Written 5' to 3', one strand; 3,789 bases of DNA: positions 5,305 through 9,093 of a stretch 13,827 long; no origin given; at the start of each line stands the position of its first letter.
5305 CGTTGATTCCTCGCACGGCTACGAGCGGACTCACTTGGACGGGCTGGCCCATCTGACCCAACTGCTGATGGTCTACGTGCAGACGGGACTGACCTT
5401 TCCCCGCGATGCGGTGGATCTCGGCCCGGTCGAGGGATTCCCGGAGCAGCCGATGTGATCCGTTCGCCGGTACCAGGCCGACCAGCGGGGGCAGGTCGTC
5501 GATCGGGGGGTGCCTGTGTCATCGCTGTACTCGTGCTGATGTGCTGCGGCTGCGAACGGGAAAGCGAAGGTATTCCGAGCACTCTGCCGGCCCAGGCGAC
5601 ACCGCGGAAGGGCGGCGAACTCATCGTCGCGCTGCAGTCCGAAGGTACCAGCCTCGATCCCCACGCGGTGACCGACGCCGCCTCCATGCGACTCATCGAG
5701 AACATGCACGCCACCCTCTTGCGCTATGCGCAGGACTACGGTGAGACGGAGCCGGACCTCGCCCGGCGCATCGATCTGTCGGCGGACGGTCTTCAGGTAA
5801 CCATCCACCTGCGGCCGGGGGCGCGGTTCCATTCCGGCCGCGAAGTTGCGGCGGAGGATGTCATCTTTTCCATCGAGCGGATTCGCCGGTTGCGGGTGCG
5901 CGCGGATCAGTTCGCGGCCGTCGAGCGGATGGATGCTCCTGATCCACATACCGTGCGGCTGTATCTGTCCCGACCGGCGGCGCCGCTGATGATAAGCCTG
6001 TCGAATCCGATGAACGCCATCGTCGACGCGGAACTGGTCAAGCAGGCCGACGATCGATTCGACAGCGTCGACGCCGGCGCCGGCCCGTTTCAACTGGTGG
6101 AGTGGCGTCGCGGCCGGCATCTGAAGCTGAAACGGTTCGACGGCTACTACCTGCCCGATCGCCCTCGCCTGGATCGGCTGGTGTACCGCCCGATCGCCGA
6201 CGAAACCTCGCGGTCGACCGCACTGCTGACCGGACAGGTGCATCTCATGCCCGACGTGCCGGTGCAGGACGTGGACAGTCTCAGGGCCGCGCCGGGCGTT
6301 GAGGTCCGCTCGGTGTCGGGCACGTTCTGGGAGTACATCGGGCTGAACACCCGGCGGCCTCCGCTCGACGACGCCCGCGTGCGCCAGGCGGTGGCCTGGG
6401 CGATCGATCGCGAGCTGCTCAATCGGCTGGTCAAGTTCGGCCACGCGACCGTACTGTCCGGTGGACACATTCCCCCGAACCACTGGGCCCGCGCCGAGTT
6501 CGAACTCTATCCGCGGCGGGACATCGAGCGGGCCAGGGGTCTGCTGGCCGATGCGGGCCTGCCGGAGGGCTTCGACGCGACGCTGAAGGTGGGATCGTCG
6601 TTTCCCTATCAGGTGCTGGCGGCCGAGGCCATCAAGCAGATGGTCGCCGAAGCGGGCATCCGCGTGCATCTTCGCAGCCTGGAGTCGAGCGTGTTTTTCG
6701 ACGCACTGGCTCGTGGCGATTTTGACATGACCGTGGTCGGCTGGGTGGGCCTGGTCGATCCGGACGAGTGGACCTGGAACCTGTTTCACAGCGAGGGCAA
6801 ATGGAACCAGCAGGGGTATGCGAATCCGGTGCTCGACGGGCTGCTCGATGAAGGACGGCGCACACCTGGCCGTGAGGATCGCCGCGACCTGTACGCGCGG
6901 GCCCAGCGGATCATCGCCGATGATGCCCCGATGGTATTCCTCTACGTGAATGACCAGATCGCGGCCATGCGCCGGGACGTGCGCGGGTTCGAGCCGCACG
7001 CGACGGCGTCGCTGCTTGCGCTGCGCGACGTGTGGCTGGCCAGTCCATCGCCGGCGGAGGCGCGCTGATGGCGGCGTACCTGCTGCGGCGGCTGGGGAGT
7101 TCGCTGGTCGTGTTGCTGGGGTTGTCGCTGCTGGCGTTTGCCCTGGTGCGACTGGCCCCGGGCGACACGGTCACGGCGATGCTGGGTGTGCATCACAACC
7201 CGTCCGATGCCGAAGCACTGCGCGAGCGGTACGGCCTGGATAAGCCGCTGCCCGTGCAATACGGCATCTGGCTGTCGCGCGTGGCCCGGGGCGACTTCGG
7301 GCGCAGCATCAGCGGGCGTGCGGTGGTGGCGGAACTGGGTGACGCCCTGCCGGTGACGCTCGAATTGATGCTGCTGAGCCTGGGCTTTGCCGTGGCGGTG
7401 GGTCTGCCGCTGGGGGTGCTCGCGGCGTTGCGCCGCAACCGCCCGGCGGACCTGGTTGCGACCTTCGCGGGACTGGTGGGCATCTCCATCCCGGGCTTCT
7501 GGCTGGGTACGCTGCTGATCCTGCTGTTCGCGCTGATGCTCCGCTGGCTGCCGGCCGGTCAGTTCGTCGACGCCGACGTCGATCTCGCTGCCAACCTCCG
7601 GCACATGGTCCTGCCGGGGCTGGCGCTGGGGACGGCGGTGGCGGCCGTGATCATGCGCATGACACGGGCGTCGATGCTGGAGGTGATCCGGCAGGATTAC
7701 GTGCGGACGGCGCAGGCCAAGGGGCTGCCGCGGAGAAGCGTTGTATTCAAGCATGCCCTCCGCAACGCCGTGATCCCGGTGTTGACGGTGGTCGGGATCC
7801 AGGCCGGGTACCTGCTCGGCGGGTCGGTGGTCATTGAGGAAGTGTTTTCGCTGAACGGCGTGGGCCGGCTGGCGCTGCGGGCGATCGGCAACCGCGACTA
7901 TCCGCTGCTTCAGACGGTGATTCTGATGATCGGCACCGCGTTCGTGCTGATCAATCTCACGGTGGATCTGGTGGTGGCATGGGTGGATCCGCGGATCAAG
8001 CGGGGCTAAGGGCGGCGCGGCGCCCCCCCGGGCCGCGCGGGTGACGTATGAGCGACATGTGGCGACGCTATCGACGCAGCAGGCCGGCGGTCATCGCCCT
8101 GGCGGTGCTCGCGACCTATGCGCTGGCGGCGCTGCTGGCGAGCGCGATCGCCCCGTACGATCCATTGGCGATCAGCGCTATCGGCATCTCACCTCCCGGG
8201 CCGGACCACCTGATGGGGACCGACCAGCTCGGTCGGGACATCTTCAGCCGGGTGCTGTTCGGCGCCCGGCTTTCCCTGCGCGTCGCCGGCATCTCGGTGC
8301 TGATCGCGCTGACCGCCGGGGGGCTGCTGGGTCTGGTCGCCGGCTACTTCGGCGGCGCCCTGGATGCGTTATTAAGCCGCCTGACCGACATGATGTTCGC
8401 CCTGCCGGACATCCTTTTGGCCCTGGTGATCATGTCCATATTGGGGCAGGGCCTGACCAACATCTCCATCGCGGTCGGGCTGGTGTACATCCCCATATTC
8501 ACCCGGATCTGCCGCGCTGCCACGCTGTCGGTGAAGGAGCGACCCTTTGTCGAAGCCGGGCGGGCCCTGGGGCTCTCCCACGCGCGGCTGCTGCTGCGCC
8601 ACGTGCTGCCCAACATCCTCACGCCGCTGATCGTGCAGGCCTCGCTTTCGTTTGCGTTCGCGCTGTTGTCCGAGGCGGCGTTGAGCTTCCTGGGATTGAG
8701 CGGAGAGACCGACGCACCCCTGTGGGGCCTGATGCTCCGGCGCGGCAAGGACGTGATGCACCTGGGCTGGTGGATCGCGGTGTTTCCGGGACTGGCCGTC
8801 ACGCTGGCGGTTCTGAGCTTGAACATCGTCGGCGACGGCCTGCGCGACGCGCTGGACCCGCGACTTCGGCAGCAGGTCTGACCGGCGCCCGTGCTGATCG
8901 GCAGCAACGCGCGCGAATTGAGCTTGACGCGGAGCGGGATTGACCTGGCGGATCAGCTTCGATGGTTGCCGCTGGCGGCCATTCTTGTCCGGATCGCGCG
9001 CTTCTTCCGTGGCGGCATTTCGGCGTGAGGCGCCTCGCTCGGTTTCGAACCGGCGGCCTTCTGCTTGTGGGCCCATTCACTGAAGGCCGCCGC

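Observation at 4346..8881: NAGGN genes fused by overlapping codons to a Dpp/Opp-type SBP and two permeases, with no ATPase genes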

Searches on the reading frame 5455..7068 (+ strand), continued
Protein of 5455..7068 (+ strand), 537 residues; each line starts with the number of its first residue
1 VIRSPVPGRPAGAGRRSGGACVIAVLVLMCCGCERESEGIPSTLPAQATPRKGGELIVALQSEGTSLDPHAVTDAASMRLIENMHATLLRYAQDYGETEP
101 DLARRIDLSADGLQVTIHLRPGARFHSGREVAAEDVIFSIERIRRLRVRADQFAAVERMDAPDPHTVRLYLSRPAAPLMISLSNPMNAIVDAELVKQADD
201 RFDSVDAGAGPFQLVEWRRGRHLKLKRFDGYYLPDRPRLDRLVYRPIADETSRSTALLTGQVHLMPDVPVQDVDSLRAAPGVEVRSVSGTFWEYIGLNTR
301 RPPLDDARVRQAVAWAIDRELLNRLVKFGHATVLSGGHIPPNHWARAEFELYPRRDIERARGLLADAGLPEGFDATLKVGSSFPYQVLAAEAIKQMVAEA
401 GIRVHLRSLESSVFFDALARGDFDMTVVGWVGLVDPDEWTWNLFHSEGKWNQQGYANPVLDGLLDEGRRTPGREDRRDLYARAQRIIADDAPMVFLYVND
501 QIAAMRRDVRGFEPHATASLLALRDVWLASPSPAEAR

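Call 63: find_encoding_contigs(protein=P0028, flank=10000, max_places=1)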
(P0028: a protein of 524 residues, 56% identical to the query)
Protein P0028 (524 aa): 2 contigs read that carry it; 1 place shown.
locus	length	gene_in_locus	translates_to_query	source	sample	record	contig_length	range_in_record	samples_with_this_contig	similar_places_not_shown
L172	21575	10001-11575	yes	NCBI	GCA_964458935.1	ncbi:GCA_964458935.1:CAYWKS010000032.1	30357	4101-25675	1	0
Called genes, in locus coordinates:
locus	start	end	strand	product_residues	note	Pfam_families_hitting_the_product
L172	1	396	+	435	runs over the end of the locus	PF02812:ELFV_dehydrog_N, PF00208:ELFV_dehydrog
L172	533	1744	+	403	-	PF25967:RND-MFP_C (faint), PF25973:BSH_CzcB (weak), PF25954:Beta-barrel_RND_2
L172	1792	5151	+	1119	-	PF00873:ACR_tran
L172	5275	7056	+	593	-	PF13522:GATase_6, PF13537:GATase_7, PF00733:Asn_synthase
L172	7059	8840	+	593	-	PF13420:Acetyltransf_4 (weak), PF00583:Acetyltransf_1, PF13508:Acetyltransf_7, PF08445:FR47, PF14397:ATPgrasp_ST (faint), PF02655:ATP-grasp_3 (faint), PF02955:GSH-S_ATP (faint), PF08443:RimK (weak), +1 more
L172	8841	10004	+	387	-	PF05343:Peptidase_M42, PF01546:Peptidase_M20 (weak)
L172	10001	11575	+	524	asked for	PF00496:SBP_bac_5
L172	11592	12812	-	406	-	PF00155:Aminotran_1_2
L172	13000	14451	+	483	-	-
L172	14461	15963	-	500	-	PF01406:tRNA-synt_1e, PF01921:tRNA-synt_1f (faint), PF09334:tRNA-synt_1g (weak)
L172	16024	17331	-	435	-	PF13439:Glyco_transf_4, PF13579:Glyco_trans_4_4, PF00534:Glycos_transf_1, PF13692:Glyco_trans_1_4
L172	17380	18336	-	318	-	PF01073:3Beta_HSD (faint), PF01370:Epimerase, PF04321:RmlD_sub_bind, PF16363:GDP_Man_Dehyd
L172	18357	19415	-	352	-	PF01370:Epimerase, PF16363:GDP_Man_Dehyd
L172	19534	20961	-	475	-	PF01225:Mur_ligase, PF08245:Mur_ligase_M, PF02875:Mur_ligase_C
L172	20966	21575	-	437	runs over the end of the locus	PF01612:DNA_pol_A_exo1, PF00570:HRDC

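Call 78: find_encoding_contigs(protein=P0098, flank=8000, max_places=1)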
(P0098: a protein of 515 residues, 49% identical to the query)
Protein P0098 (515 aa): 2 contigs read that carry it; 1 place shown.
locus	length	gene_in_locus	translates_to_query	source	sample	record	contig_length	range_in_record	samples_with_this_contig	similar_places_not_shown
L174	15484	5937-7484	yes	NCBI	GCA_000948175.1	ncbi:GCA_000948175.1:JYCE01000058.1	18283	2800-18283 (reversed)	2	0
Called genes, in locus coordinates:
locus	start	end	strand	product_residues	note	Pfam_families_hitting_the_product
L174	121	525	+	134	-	PF25601:AAA_lid_14, PF18024:HTH_50 (weak), PF02954:HTH_8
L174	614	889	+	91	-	PF04324:Fer2_BFD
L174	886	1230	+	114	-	PF13510:Fer2_4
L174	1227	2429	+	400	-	PF00890:FAD_binding_2 (weak), PF01134:GIDA (faint), PF01266:DAO (faint), PF03486:HI0933_like (weak), PF07992:Pyr_redox_2, PF12831:FAD_oxidored, PF13450:NAD_binding_8 (faint), PF13738:Pyr_redox_3 (faint)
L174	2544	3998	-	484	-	PF00171:Aldedh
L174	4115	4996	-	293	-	PF00701:DHDPS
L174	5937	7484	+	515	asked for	PF00496:SBP_bac_5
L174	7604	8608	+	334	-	PF19300:BPD_transp_1_N, PF00528:BPD_transp_1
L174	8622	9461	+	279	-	PF12911:OppC_N, PF00528:BPD_transp_1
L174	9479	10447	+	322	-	PF00005:ABC_tran, PF02463:SMC_N (weak), PF13304:AAA_21, PF08352:oligo_HPY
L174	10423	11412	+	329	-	PF00005:ABC_tran, PF08352:oligo_HPY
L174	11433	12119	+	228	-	PF06267:DUF1028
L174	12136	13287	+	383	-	PF01979:Amidohydro_1, PF07969:Amidohydro_3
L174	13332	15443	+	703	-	PF01590:GAF, PF13185:GAF_2, PF17853:GGDEF_2, PF13556:HTH_30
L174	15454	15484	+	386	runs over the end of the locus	PF01546:Peptidase_M20, PF07687:M20_dimer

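Call 79: find_encoding_contigs(protein=P0117, flank=8000, max_places=1)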
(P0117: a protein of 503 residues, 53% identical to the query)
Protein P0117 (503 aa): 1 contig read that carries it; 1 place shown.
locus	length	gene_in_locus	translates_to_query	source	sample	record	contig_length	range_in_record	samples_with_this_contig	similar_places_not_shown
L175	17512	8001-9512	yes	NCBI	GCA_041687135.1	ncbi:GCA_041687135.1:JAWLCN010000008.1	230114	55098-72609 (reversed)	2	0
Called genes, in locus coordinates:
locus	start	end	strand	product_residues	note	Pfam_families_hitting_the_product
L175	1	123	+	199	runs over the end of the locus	PF02525:Flavodoxin_2, PF03358:FMN_red, PF00258:Flavodoxin_1 (weak)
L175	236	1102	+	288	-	-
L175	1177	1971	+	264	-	PF00753:Lactamase_B, PF13483:Lactamase_B_3, PF12706:Lactamase_B_2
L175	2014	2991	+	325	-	PF13409:GST_N_2, PF00043:GST_C (weak), PF13410:GST_C_2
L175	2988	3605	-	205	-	PF03006:HlyIII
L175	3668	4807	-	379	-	PF00364:Biotin_lipoyl (faint), PF25967:RND-MFP_C (weak), PF25975:CzcB_C (weak), PF25989:YknX_C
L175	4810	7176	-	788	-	PF02687:FtsX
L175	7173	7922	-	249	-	PF00005:ABC_tran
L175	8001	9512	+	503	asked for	PF00496:SBP_bac_5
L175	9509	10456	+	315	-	PF19300:BPD_transp_1_N, PF00528:BPD_transp_1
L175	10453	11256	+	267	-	PF00528:BPD_transp_1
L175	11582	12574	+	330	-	PF10945:CBP_BcsR, PF06564:CBP_BcsQ, PF09140:MipZ (weak), PF10609:ParA (faint), PF13614:AAA_31, PF01656:CbiA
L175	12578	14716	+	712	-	PF00535:Glycos_transf_2, PF13641:Glyco_tranf_2_3, PF13506:Glyco_transf_21, PF13632:Glyco_trans_2_3, PF03552:Cellulose_synt (weak), PF07238:PilZ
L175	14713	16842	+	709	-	PF03170:CBM_BcsB_1st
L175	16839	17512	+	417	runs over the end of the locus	PF01270:Glyco_hydro_8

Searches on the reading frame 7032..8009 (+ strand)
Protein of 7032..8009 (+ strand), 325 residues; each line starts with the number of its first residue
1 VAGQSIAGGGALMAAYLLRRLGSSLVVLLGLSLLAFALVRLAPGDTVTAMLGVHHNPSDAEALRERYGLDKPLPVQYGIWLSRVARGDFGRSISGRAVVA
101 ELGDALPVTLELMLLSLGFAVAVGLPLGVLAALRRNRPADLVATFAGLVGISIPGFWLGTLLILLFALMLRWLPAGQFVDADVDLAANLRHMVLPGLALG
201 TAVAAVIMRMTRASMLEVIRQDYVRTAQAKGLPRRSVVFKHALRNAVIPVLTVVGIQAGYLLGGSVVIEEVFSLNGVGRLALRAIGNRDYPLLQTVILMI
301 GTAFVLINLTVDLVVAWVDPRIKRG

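Call 3: search_protein_families(library=pfam, proteins=[window:7032-8009:+])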
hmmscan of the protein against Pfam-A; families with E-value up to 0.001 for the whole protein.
window:7032-8009:+ (325 aa): 2 families
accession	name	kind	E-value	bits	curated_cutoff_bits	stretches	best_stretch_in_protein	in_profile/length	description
PF00528.27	BPD_transp_1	-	3e-39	135.1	26.4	1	124-324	1-184/184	Binding-protein-dependent transport system inner membrane component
PF19300.4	BPD_transp_1_N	-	2.4e-11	44.3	23.8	1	13-87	1-75/114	Binding-prot-dependent transport system membrane comp, N-term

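Call 13: search_protein_families(library=ncbifam, proteins=[window:7068-8009:+])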
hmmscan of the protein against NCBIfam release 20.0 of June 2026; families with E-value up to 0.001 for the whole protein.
window:7068-8009:+ (313 aa): 18 families
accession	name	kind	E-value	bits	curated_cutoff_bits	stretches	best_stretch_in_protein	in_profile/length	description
NF045470.1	Opp2B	equivalog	2.5e-96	322.4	350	1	8-311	1-300/300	nickel ABC transporter permease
TIGR02789.1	nickel_nikB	equivalog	1.2e-81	274.5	447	1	1-312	1-308/314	nickel ABC transporter permease subunit NikB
NF007677.0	PRK10352.1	equivalog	1.2e-78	264.4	433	1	1-312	1-308/314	nickel ABC transporter permease subunit NikB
NF011661.0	PRK15081.1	equivalog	3.4e-78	263.2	463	1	1-311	1-304/306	glutathione ABC transporter permease GsiC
NF045469.1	Opp1B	equivalog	7.3e-76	255.6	380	1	1-311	1-307/307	nickel/cobalt ABC transporter permease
NF008161.0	PRK10914.1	equivalog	3.6e-70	236.8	590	2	170-312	195-337/339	dipeptide ABC transporter permease DppB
NF045472.1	Opp4B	equivalog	4.6e-70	236.4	450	1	1-311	1-319/319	oligopeptide ABC transporter permease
NF045471.1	Opp3B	equivalog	1.4e-65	221.7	480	1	1-311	1-303/308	oligopeptide ABC transporter permease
NF007008.0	PRK09471.1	equivalog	7.7e-64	216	388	1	1-311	1-305/306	oligopeptide ABC transporter permease OppB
NF011690.0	PRK15110.1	equivalog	7.1e-46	157.1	432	2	174-308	177-311/321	putrescine export ABC transporter permease SapB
NF011712.0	PRK15133.1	subfamily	6.6e-41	140.5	445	1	49-310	87-359/364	microcin C ABC transporter permease YejB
NF043081.1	MMSYN1_0165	equivalog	6.4e-31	107.7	350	1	67-311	149-385/388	oligopeptide ABC transporter permease OppB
NF045474.1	Opp2C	equivalog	3.6e-07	30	300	1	195-247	117-169/236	nickel transporter permease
NF045476.1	Opp4C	equivalog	1.9e-06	27.3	350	1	78-266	60-222/278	oligopeptide ABC transporter permease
NF045473.1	Opp1C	equivalog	5.1e-06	26.1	350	1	186-247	136-197/267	nickel/cobalt ABC transporter permease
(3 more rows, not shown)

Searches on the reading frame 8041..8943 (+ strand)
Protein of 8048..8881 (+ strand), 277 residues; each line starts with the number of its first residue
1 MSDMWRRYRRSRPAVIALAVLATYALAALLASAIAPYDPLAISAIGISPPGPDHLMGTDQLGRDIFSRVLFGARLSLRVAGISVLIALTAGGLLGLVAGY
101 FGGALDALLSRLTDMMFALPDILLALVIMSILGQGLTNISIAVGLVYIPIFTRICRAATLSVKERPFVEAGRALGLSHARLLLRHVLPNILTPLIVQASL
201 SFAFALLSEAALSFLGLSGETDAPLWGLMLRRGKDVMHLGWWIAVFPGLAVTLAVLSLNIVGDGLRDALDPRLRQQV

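Call 3: search_protein_families(library=pfam, proteins=[window:8048-8881:+, window:8041-8943:+])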
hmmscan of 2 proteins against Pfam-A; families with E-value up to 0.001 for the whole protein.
window:8048-8881:+ (277 aa): 2 families
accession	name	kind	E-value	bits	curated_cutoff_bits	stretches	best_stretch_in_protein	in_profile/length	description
PF00528.27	BPD_transp_1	-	4.3e-34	118.3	26.4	1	91-275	1-184/184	Binding-protein-dependent transport system inner membrane component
PF12911.12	OppC_N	-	1.6e-09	37.9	23.9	1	2-40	4-42/53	N-terminal TM domain of oligopeptide transport permease C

window:8041-8943:+ (300 aa): 0 families

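Call 13: search_protein_families(library=ncbifam, proteins=[window:8048-8881:+])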
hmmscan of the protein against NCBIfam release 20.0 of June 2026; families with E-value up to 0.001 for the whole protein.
window:8048-8881:+ (277 aa): 25 families
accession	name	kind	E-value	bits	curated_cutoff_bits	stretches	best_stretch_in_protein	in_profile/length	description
NF045476.1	Opp4C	equivalog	4.1e-79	265.7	350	1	4-272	6-278/278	oligopeptide ABC transporter permease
NF011662.0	PRK15082.1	equivalog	4.4e-73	246.3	484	1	2-275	27-302/303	glutathione ABC transporter permease GsiD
NF045473.1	Opp1C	equivalog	1.7e-72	244.1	350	1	10-273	3-267/267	nickel/cobalt ABC transporter permease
NF008160.0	PRK10913.1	equivalog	3.5e-72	243.3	483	1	2-275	20-300/300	dipeptide ABC transporter permease DppC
NF045474.1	Opp2C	equivalog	4.2e-70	236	300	1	47-270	13-236/236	nickel transporter permease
TIGR02790.1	nickel_nikC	equivalog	1.6e-67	227.8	358.45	1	15-270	2-258/258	nickel ABC transporter permease subunit NikC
NF007738.0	PRK10417.1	equivalog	4.5e-63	213.4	335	1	11-275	8-273/277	nickel ABC transporter permease subunit NikC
NF007376.0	PRK09881.1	equivalog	2.6e-62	210.5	434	1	5-274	25-294/298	D,D-dipeptide ABC transporter permease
NF047573.1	opine_perm_CntC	exception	6.6e-55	186.4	440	1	5-273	2-271/271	staphylopine uptake ABC transporter permease subunit CntC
NF045475.1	Opp3C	equivalog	1.3e-50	172.4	450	1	54-274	108-328/328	oligopeptide ABC transporter permease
NF011935.0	PRK15406.1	equivalog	1.9e-50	172.3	433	1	3-273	28-301/302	oligopeptide ABC transporter permease OppC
NF011691.0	PRK15111.1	equivalog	2.7e-37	128.9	379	1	2-270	17-292/296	putrescine export ABC transporter permease SapC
NF043080.1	MMSYN1_0166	equivalog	7.1e-34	117.1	370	1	5-273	31-305/307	oligopeptide ABC transporter permease OppC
NF011596.0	PRK15021.1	subfamily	6e-24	84.7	439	1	48-272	115-338/341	microcin C ABC transporter permease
NF045470.1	Opp2B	equivalog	6.2e-10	38.7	350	1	63-206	81-239/300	nickel ABC transporter permease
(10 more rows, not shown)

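Call 18: find_encoding_contigs(protein=window:8048-8881:+, flank=10000, max_places=6)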
Protein window:8048-8881:+ (277 aa): no gene with exactly this product is on record in the collection.
